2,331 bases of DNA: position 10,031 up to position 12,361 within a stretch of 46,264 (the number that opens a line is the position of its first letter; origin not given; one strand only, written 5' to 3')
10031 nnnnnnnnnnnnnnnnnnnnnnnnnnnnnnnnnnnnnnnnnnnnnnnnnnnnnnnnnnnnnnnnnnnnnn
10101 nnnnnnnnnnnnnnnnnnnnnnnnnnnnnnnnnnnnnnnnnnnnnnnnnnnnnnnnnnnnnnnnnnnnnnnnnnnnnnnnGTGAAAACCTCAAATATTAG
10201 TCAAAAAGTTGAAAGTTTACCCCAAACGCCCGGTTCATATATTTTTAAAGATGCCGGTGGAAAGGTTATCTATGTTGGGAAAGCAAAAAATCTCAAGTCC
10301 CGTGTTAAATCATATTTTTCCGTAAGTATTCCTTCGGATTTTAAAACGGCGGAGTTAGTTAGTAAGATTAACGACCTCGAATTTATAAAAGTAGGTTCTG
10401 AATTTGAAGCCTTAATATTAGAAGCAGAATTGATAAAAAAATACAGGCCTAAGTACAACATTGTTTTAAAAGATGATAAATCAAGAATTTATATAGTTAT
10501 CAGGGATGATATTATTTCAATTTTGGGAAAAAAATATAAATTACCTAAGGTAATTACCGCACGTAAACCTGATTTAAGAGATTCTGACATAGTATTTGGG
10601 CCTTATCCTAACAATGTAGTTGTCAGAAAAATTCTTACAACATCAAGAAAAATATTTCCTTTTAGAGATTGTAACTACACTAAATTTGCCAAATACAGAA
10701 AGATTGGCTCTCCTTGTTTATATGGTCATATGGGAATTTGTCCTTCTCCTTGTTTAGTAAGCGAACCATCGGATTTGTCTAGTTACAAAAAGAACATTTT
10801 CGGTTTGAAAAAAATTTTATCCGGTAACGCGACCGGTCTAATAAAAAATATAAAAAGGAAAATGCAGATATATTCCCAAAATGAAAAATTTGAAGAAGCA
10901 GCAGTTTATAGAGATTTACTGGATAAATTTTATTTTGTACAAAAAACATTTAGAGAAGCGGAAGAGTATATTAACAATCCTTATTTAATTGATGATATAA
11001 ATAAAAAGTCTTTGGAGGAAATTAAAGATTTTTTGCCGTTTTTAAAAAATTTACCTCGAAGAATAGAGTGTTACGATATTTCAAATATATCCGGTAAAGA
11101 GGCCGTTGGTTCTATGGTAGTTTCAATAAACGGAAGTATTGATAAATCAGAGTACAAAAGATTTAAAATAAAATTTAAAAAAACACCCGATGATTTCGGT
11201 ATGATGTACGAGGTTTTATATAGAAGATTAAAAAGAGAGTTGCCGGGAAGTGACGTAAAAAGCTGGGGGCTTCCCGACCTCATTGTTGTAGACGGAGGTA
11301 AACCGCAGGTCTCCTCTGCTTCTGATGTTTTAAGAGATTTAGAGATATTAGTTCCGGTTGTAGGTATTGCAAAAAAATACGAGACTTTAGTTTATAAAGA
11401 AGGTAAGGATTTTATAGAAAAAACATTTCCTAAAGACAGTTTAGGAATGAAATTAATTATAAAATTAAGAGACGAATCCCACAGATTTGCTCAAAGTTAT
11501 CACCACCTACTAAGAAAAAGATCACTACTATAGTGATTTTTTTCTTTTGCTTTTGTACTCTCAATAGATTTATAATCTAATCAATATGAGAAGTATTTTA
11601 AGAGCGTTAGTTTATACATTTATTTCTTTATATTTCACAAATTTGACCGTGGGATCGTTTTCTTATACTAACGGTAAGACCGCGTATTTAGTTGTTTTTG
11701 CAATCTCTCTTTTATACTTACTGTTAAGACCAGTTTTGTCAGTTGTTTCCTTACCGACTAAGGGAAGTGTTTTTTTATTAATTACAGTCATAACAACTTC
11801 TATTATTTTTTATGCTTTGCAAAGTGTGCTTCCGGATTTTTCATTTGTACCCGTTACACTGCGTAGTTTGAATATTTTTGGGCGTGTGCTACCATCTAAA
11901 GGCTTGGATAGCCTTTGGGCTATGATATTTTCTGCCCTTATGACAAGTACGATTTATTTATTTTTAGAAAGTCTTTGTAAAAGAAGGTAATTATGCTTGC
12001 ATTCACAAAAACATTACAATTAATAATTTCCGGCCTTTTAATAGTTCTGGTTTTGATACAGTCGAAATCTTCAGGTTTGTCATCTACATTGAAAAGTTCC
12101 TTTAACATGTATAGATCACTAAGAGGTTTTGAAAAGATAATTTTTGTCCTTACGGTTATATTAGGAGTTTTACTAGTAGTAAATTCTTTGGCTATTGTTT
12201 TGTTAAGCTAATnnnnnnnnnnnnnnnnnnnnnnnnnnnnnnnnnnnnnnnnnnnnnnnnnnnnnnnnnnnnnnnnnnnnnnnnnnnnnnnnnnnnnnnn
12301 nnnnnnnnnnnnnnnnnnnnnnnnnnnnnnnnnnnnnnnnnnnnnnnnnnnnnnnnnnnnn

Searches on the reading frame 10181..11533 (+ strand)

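Call 3: search_protein_families(library=pfam, proteins=[window:10181-11533:+])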
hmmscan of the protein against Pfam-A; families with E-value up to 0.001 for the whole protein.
window:10181-11533:+ (450 aa): 3 families
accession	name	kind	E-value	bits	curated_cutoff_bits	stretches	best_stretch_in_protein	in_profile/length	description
PF08459.17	UvrC_RNaseH_dom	-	1.4e-44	152.2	22.3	1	288-437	6-158/159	UvrC RNAse H endonuclease domain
PF01541.30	GIY-YIG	-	1.7e-09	38.3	22.6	1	18-93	3-78/78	GIY-YIG catalytic domain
PF02151.25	UVR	-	1.2e-07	31.7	21.5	1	220-248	3-31/36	UvrB/uvrC motif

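Call 4: search_protein_families(library=ncbifam, proteins=[window:10181-11533:+])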
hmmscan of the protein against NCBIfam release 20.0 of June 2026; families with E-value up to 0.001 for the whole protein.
window:10181-11533:+ (450 aa): 14 families
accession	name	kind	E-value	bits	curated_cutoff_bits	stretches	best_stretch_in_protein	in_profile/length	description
TIGR00194.1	uvrC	equivalog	3.1e-101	339.8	285.45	2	8-250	3-225/574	excinuclease ABC subunit UvrC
NF001824.0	PRK00558.1-5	equivalog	8.7e-86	288.7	451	2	9-248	10-238/652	excinuclease ABC subunit UvrC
NF011263.0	PRK14669.1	equivalog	2.3e-81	274.2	1108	2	6-253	3-237/624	excinuclease ABC subunit C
NF011261.0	PRK14667.1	equivalog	3.8e-73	246.9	818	2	4-248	4-228/567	excinuclease ABC subunit C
NF011262.0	PRK14668.1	equivalog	4.6e-73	246.5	544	2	1-249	1-229/577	excinuclease ABC subunit C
NF011264.0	PRK14670.1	equivalog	5.9e-64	216.4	1021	2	4-244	6-225/602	excinuclease ABC subunit C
NF011260.0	PRK14666.1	equivalog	4.4e-61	207.5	649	2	10-247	6-229/698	excinuclease ABC subunit C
NF011266.0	PRK14672.1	equivalog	1e-59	202.6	1504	2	11-248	16-234/691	excinuclease ABC subunit C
NF005906.0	PRK07883.1-4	equivalog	1.2e-49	169.1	495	1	10-252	209-435/563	DEDD exonuclease domain-containing protein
NF005907.0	PRK07883.1-5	equivalog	1.2e-35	123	454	1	11-250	225-451/584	DEDD exonuclease domain-containing protein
NF005905.0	PRK07883.1-3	equivalog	1.4e-28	99.8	508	1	10-249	220-442/581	DEDD exonuclease domain-containing protein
NF005904.0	PRK07883.1-2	equivalog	5.7e-21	74.4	969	1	10-247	226-449/584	DEDD exonuclease domain-containing protein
NF007833.0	PRK10545.1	equivalog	2.5e-13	49.9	367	1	7-154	25-158/289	excinuclease Cho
NF005903.0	PRK07883.1-1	equivalog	7.4e-13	47.8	1038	1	10-246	242-460/642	DEDD exonuclease domain-containing protein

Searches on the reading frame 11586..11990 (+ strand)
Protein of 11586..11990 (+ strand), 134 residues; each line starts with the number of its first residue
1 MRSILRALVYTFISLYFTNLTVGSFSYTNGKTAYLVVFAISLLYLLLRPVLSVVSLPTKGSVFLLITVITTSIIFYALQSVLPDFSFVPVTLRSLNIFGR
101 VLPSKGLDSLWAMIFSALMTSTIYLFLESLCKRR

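Call 3: search_protein_families(library=pfam, proteins=[window:11586-11990:+])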
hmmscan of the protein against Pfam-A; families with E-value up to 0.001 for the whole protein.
window:11586-11990:+ (134 aa): 1 family
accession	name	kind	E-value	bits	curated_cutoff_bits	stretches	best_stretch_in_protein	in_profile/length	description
PF04020.18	Phage_holin_4_2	-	1.1e-05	26.4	28.8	1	2-87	2-86/105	Mycobacterial 4 TMS phage holin, superfamily IV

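Call 4: search_protein_families(library=ncbifam, proteins=[window:11586-11990:+])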
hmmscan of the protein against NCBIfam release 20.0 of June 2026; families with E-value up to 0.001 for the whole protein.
window:11586-11990:+ (134 aa): 0 families

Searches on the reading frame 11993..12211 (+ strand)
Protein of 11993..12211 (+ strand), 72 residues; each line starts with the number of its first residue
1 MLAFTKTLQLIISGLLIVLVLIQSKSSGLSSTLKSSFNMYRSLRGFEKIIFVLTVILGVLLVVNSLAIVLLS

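Call 50: search_protein_families(library=pfam, proteins=[window:11993-12211:+], max_evalue=0.01)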
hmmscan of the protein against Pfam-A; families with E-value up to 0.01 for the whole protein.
window:11993-12211:+ (72 aa): 1 family
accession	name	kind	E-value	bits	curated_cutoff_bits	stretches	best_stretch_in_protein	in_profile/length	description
PF03840.19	SecG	-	5.9e-10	39.6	29.2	1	7-70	4-69/70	Preprotein translocase SecG subunit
